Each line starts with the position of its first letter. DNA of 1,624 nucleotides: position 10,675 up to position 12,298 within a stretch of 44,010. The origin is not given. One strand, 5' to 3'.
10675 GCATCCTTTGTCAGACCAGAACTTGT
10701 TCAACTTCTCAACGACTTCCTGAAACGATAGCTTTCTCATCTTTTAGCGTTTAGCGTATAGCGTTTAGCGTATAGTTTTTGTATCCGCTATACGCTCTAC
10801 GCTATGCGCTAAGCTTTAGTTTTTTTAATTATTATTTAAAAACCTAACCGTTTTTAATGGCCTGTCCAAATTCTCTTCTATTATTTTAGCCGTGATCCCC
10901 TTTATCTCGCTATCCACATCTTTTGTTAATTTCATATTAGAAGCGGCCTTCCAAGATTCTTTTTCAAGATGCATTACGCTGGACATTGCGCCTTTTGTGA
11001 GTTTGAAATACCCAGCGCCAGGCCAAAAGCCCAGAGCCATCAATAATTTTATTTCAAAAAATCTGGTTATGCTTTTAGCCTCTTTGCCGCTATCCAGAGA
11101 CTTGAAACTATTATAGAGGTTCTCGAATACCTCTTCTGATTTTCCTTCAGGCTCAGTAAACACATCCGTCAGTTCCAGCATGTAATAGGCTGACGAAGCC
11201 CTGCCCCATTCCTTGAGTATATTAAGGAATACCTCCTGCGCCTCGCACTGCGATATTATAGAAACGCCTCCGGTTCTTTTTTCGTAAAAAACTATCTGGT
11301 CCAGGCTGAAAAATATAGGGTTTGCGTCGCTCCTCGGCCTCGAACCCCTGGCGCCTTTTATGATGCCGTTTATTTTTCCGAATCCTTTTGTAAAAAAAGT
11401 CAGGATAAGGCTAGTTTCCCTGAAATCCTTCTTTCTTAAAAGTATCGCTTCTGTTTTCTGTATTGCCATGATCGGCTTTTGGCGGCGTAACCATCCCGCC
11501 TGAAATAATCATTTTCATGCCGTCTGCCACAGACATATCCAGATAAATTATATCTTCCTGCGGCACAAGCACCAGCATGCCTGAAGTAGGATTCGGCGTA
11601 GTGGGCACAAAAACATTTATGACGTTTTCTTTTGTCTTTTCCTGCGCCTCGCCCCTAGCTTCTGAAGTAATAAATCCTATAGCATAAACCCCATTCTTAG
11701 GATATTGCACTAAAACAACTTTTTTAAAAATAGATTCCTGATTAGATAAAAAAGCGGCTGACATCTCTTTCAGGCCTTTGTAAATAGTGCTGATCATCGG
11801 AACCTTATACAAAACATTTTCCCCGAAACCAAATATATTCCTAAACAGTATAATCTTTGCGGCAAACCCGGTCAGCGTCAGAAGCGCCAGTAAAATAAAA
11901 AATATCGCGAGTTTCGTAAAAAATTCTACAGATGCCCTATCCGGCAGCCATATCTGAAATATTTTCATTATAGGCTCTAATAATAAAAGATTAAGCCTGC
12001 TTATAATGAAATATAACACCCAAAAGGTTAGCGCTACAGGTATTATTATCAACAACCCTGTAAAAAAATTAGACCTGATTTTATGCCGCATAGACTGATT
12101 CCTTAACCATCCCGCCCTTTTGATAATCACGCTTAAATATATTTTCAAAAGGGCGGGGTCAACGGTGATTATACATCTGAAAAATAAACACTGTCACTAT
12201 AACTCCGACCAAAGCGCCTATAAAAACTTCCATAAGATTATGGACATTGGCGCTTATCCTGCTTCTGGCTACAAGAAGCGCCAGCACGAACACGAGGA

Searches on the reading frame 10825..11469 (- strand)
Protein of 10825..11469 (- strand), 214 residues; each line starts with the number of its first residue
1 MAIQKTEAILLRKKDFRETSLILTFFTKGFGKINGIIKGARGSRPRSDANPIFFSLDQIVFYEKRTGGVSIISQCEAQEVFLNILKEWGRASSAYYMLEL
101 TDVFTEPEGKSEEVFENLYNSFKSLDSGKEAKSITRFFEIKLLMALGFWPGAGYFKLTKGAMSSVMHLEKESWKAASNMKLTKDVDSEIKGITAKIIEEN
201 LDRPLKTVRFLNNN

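Call 34: search_protein_families(library=pfam, proteins=[window:10825-11469:-], max_evalue=0.001)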
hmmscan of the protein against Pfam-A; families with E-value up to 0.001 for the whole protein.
window:10825-11469:- (214 aa): 2 families
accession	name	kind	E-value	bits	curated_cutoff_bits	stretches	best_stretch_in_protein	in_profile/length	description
PF11967.14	RecO_N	-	6.8e-16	58.5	27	1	1-79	1-78/80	Recombination protein O N terminal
PF02565.21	RecO_C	-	9.7e-15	55.1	22.1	1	88-150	4-66/157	Recombination protein O C terminal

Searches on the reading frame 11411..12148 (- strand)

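Call 34: search_protein_families(library=pfam, proteins=[window:11411-12148:-], max_evalue=0.001)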
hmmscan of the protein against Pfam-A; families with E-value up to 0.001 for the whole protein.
window:11411-12148:- (245 aa): 1 family
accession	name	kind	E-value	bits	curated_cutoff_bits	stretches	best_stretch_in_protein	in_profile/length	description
PF04367.18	DUF502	-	3.1e-32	111.1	23.8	1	85-189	2-107/107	Protein of unknown function (DUF502)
